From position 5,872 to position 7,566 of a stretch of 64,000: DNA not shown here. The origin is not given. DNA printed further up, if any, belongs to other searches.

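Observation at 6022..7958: OLD/AAA_15-type ABC ATPase plus small overlapping Toprim-like partner: split two-gene defence-like module (PARIS/OLD-like architecture)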

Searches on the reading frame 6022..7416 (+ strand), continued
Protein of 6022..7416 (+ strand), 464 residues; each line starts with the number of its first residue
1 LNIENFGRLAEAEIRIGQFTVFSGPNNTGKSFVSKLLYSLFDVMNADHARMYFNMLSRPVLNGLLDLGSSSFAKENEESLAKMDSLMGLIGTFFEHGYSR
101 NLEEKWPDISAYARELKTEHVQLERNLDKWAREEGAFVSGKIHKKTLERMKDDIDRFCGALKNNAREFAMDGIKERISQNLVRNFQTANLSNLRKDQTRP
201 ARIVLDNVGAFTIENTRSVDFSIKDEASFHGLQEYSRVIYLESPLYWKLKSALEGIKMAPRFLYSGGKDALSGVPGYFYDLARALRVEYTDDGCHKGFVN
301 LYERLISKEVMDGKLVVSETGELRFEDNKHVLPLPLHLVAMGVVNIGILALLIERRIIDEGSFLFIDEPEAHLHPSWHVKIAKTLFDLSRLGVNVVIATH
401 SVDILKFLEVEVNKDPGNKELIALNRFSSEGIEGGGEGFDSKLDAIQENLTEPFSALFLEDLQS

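Call 63: fold_search(model_id=the predicted structure, library=pdb)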
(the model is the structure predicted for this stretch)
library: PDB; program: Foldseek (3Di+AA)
matches with E <= 10: 1161; with E <= 0.001: 73
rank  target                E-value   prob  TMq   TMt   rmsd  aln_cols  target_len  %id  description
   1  8eea_B                3.4e-06  1.00  0.37  0.44  13.0       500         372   10  Structure of E.coli Septu (PtuAB) complex (released 2023-12-27)
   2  8eea_A                4.8e-06  1.00  0.35  0.43  13.9       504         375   10  Structure of E.coli Septu (PtuAB) complex (released 2023-12-27)
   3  9e91_A                1.8e-05  1.00  0.29  0.33   9.8       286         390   12  Ec83 Retron PtuA Dimer bound to ATP (released 2025-07-02)
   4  9kjy_E                1.9e-05  1.00  0.33  0.31  14.6       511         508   12  Cryo-EM structure of the Retron-Eco7 complex (state 2) (released 2025-11-12)
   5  9lpa_B                2.6e-05  1.00  0.32  0.21  17.9       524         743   14  The cryo-EM structure of retron Eco8 in an active state (released 2025-11-19)
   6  7m33_C                3.1e-05  0.99  0.20  0.17  26.9       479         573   12  The structure of Bacillus subtilis BmrCD in the inward-facing conformation bound to Hoechst-33342 and ATP (released 2022-01-05)
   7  8sux_C                3.2e-05  1.00  0.25  0.30  12.2       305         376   14  Structure of E. coli PtuA hexamer (released 2024-01-10)
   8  8sux_F                3.4e-05  1.00  0.32  0.39  13.3       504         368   11  Structure of E. coli PtuA hexamer (released 2024-01-10)
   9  9kk2_E                3.4e-05  1.00  0.33  0.30  14.6       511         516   12  Cryo-EM structure of the Retron-Eco7 complex (state 5) (released 2025-11-12)
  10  9e91_B                3.7e-05  1.00  0.29  0.33   9.9       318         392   12  Ec83 Retron PtuA Dimer bound to ATP (released 2025-07-02)
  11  9vhe_C                4.7e-05  1.00  0.35  0.46  10.3       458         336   12  cryoEM structure of retron-Eco7 complex (released 2025-12-31)
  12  9kjx_E                7.0e-05  1.00  0.34  0.31  14.5       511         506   12  Cryo-EM structure of the Retron-Eco7 complex (state 1) (released 2025-11-12)
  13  9e90_A                7.7e-05  1.00  0.34  0.33  11.1       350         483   14  Ec83 Retron PtuA/PtuB (2-1) complex bound to ATP (released 2025-07-02)
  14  9nnk_C                1.1e-04  1.00  0.35  0.30  13.2       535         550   10  Cryo-EM structure of Retron-displaced free PtuAB complex, PtuA:PtuB (4:2) (released 2025-10-08)
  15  9nnb_F                1.1e-04  1.00  0.25  0.22  14.6       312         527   12  Cryo-EM structure of the Retron Ec78 complex, PtuA:PtuB:RT (4:2:1) (released 2025-10-08)
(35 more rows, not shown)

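Call 74: find_related_loci(query=A3, collection=viral_contigs, flank=5000)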
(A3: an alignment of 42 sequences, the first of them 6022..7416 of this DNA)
Query A3 (464 aa) in viral_contigs; peptide patterns used: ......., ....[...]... (x = any residue, [..] = any of these).
45 stretches matched a pattern; 10 encode a relative of the query (tblastn E <= 1e-3); 10 distinct loci.
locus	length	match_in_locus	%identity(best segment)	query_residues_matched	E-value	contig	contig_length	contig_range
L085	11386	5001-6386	31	1-460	2e-65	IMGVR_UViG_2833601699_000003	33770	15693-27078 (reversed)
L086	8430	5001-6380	29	3-460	2e-51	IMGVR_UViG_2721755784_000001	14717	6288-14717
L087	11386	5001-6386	31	1-458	8e-61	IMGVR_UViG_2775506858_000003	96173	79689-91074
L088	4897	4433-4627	37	338-401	7e-8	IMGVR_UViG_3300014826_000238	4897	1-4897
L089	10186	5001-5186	43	348-406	2e-6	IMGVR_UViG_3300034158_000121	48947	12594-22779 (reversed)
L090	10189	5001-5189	40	345-406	8e-6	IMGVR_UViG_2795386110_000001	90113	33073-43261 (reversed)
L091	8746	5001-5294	35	308-406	3e-5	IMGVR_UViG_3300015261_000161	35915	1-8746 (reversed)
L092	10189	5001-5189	41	347-406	2e-5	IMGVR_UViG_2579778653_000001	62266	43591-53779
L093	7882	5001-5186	40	348-406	6e-5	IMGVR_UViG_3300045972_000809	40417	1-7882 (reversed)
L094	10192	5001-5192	38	337-406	7e-5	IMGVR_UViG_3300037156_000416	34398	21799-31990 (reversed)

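Call 75: get_annotated_region(hit=H1, flank=3000)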
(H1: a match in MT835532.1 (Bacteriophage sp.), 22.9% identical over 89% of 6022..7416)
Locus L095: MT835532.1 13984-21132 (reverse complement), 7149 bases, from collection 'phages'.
description: UNVERIFIED: Bacteriophage sp. clone scaffold_111 genomic sequence.
organism: Bacteriophage sp. (NCBI taxid 38018)
taxonomy: Viruses
host: -; source: human fecal samples; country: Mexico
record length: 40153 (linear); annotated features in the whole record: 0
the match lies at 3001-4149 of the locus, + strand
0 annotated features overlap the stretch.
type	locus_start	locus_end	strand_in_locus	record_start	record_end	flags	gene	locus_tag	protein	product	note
